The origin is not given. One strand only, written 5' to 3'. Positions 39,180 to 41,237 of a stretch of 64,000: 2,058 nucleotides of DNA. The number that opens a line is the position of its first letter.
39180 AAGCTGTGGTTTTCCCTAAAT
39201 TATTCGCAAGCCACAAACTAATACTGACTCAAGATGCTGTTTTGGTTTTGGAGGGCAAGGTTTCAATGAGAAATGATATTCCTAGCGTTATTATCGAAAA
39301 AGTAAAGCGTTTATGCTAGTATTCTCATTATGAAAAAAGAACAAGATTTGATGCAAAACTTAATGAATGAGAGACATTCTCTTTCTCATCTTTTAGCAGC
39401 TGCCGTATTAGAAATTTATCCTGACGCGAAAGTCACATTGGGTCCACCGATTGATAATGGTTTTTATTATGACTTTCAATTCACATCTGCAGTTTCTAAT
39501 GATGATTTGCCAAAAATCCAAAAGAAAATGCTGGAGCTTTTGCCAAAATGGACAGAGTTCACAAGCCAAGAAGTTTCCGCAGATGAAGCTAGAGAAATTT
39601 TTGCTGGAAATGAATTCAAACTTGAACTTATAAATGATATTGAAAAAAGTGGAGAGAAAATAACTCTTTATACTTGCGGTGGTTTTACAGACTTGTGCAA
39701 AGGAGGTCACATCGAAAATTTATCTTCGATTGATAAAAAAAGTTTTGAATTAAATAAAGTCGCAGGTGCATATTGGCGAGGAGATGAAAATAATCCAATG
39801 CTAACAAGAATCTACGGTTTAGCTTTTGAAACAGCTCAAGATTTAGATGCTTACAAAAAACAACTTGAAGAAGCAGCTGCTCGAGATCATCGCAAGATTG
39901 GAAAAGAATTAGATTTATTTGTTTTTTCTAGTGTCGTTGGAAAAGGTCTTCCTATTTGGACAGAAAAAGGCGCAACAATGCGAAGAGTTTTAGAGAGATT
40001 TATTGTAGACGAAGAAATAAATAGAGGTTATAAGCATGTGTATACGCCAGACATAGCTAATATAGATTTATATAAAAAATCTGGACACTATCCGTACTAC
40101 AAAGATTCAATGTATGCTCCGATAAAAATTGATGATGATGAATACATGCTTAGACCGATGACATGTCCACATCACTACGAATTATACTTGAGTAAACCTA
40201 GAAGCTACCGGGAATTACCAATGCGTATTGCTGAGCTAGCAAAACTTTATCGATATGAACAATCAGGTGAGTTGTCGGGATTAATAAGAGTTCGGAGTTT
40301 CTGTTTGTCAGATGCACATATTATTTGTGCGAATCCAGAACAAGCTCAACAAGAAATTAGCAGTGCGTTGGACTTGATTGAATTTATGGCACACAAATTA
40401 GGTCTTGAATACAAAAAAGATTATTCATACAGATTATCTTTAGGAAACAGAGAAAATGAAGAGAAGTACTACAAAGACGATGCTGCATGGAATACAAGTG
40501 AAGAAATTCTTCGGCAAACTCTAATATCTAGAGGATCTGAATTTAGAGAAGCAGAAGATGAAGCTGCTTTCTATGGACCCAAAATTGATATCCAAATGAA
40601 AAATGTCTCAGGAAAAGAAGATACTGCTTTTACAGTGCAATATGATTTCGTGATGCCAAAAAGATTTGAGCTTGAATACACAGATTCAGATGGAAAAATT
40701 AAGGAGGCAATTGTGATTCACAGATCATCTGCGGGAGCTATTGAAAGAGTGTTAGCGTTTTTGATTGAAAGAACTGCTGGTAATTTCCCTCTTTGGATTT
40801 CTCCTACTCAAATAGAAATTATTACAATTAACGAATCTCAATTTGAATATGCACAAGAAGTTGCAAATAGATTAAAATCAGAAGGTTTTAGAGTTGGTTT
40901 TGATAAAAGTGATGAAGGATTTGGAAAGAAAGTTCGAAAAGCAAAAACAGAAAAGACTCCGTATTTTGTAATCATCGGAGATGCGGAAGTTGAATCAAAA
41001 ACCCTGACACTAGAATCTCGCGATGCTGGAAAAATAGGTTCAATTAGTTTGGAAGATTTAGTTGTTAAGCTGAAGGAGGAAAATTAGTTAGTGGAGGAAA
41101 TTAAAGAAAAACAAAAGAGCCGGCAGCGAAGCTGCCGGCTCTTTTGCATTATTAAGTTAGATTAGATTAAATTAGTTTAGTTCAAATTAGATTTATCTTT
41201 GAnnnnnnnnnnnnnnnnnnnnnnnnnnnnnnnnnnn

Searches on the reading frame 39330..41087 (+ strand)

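Call 100: search_protein_families(library=pfam, proteins=[window:39330-41087:+], max_evalue=0.001)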
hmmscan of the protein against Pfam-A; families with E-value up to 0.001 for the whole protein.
window:39330-41087:+ (585 aa): 3 families
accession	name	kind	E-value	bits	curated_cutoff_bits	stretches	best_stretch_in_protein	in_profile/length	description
PF00587.30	tRNA-synt_2b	-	2.6e-35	122.5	29.3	1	269-481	8-178/179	tRNA synthetase class II core domain (G, H, P, S and T)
PF03129.25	HGTP_anticodon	-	5.4e-22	78.2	21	1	494-583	1-93/94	Anticodon binding domain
PF07973.19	tRNA_SAD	-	2.1e-09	37.7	24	1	111-162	1-44/44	Threonyl and Alanyl tRNA synthetase second additional domain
